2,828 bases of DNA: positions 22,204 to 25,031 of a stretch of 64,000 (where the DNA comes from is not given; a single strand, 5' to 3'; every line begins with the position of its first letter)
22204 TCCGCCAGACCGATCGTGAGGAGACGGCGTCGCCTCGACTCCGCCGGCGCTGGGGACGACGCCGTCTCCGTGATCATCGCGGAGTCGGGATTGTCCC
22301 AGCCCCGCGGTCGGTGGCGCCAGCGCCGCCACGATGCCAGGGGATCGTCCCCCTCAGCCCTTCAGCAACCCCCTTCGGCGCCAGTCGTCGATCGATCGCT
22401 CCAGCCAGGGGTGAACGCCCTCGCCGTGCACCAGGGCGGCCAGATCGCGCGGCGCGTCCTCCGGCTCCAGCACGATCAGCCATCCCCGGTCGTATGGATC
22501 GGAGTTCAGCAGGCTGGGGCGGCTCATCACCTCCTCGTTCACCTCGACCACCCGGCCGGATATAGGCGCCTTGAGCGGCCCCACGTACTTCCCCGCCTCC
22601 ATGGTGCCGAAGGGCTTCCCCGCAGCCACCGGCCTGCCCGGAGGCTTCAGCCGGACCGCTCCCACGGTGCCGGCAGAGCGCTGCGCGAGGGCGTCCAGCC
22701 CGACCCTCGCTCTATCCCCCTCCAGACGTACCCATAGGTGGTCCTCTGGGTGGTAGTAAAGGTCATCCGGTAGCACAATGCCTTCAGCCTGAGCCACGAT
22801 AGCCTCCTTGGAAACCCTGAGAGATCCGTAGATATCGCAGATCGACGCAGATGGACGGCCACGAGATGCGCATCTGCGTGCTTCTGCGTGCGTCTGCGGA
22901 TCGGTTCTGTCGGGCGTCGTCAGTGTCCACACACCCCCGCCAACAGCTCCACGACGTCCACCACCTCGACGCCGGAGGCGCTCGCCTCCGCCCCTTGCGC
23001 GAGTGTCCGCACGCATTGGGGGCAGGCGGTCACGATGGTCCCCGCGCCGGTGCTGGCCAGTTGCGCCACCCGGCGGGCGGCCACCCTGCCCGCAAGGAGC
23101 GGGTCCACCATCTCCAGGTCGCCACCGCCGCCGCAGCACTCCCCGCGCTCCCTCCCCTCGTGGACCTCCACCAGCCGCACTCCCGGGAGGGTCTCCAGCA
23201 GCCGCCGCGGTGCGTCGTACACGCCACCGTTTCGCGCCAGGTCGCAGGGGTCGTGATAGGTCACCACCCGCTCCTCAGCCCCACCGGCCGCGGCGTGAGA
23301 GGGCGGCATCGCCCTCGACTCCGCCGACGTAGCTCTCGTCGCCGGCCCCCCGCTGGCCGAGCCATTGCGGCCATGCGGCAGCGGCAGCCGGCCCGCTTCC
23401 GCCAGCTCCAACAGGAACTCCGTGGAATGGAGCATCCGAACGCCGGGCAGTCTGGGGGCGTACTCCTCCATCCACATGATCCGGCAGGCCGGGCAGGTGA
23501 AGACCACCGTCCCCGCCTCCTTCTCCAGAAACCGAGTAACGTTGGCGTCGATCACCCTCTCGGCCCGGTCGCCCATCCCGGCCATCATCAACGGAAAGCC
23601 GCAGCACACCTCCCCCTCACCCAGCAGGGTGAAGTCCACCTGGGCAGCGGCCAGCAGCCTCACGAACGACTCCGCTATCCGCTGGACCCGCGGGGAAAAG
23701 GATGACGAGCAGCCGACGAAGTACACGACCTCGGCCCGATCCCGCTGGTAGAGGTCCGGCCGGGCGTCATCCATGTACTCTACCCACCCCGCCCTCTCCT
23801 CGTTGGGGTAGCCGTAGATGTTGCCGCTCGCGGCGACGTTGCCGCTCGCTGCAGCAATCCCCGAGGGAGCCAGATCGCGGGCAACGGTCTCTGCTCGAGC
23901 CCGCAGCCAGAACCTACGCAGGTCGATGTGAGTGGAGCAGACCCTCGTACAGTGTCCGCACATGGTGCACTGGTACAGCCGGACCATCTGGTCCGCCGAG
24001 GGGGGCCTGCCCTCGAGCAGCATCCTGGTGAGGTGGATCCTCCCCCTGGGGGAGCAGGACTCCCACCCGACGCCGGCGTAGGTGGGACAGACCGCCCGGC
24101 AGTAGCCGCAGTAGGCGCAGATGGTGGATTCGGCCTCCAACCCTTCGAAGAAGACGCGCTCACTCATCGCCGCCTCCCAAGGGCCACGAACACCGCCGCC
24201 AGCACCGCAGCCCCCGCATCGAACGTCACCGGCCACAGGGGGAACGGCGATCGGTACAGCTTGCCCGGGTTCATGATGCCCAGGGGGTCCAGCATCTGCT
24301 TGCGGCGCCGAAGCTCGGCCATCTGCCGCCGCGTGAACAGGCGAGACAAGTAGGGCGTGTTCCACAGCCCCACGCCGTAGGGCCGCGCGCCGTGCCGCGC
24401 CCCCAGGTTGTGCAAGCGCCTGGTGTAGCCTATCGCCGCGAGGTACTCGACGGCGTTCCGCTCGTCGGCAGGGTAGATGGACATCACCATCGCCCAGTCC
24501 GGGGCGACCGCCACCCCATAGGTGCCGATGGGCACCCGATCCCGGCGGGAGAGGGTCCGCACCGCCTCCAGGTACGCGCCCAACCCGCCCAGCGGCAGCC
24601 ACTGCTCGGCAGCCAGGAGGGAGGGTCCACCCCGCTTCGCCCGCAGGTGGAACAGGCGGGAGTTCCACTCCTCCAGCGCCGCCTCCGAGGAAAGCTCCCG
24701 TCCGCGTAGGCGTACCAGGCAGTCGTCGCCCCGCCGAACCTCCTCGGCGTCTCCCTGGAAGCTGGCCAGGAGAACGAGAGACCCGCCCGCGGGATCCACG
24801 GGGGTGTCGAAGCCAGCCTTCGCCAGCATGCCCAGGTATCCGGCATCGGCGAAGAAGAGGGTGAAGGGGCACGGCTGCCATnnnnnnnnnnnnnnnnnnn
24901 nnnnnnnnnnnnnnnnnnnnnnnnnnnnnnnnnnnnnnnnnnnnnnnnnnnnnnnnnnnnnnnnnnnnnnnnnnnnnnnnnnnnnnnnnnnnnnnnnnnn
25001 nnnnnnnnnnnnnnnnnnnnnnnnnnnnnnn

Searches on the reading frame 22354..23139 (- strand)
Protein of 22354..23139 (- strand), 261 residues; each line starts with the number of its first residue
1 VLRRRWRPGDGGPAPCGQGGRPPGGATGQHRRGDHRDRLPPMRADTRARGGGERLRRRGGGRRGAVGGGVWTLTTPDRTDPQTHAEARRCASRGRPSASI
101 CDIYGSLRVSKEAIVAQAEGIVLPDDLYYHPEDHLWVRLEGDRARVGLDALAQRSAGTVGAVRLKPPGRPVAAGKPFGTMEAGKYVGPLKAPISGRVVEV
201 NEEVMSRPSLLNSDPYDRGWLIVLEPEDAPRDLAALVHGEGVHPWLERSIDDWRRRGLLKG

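Call 28: search_protein_families(library=pfam, proteins=[window:22354-23139:-])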
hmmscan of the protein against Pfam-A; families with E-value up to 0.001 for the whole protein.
window:22354-23139:- (261 aa): 1 family
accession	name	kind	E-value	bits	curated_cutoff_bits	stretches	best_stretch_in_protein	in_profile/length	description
PF01597.25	GCV_H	-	2.3e-30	105.4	22.2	1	128-243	2-116/122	Glycine cleavage H-protein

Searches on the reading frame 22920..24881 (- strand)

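Call 5: search_protein_families(library=pfam, proteins=[window:22920-24881:-])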
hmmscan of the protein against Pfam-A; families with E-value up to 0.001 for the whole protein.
window:22920-24881:- (653 aa): 7 families
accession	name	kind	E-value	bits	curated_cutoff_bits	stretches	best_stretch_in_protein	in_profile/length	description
PF02754.22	CCG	-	1e-29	102.9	20.6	2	540-627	1-84/85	Cysteine-rich domain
PF13183.11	Fer4_8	-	1.1e-08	36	27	1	253-319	3-68/68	4Fe-4S dicluster domain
PF13534.11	Fer4_17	-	1.4e-06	29.2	22.2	1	255-320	2-61/61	4Fe-4S dicluster domain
PF13746.11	Fer4_18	-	2.9e-05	24.7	27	0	303-323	59-79/114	4Fe-4S dicluster domain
PF13237.11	Fer4_10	-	3.3e-05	24.2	25.5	1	251-315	5-52/53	4Fe-4S dicluster domain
PF12838.12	Fer4_7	-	0.00019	22.2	27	1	255-318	2-51/52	4Fe-4S dicluster domain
PF13484.11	Fer4_16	-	0.00079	20.6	30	1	255-316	2-64/66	4Fe-4S double cluster binding domain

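Call 6: search_protein_families(library=ncbifam, proteins=[window:22920-24881:-])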
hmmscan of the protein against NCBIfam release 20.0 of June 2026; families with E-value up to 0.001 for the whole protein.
window:22920-24881:- (653 aa): 10 families
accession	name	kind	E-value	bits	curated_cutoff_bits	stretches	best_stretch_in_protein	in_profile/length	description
NF004898.0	PRK06259.1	equivalog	5.6e-42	144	385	1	300-649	183-486/488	fumarate reductase (CoM/CoB) subunit TfrB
NF045670.1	quin_L_LdhH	equivalog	2.3e-41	141.9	800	3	534-648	596-706/706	L-lactate dehydrogenase (quinone) large subunit LdhH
NF008434.0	PRK11274.1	equivalog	2e-25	89.6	333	2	249-321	17-91/409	glycolate oxidase subunit GlcF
NF008369.0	PRK11168.1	equivalog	4.8e-25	88.3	278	1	379-647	163-395/401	anaerobic glycerol-3-phosphate dehydrogenase subunit C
NF045663.1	diclust_near_Sec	equivalog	7.4e-22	77.2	530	2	257-480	310-512/759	pyridine nucleotide-disulfide oxidoreductase/dicluster-binding protein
TIGR03379.1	glycerol3P_GlpC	equivalog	3.8e-13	49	279.9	1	380-627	159-377/397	anaerobic glycerol-3-phosphate dehydrogenase subunit GlpC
NF045724.1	ferredox_TmcB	equivalog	2.8e-11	42.6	735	1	537-628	312-405/430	electron transfer complex ferredoxin TmcB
NF045796.1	DsrK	equivalog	9.1e-09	34.4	400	1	539-627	323-416/453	sulfate reduction electron transfer complex DsrMKJOP subunit DsrK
NF045711.1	sulf_resp_HmcF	equivalog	1.2e-08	34.2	750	1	539-628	336-426/457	sulfate respiration complex iron-sulfur protein HmcF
TIGR00273.1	TIGR00273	equivalog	1.8e-06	27.1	444.8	1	254-337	294-377/432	LutB/LldF family L-lactate oxidation iron-sulfur protein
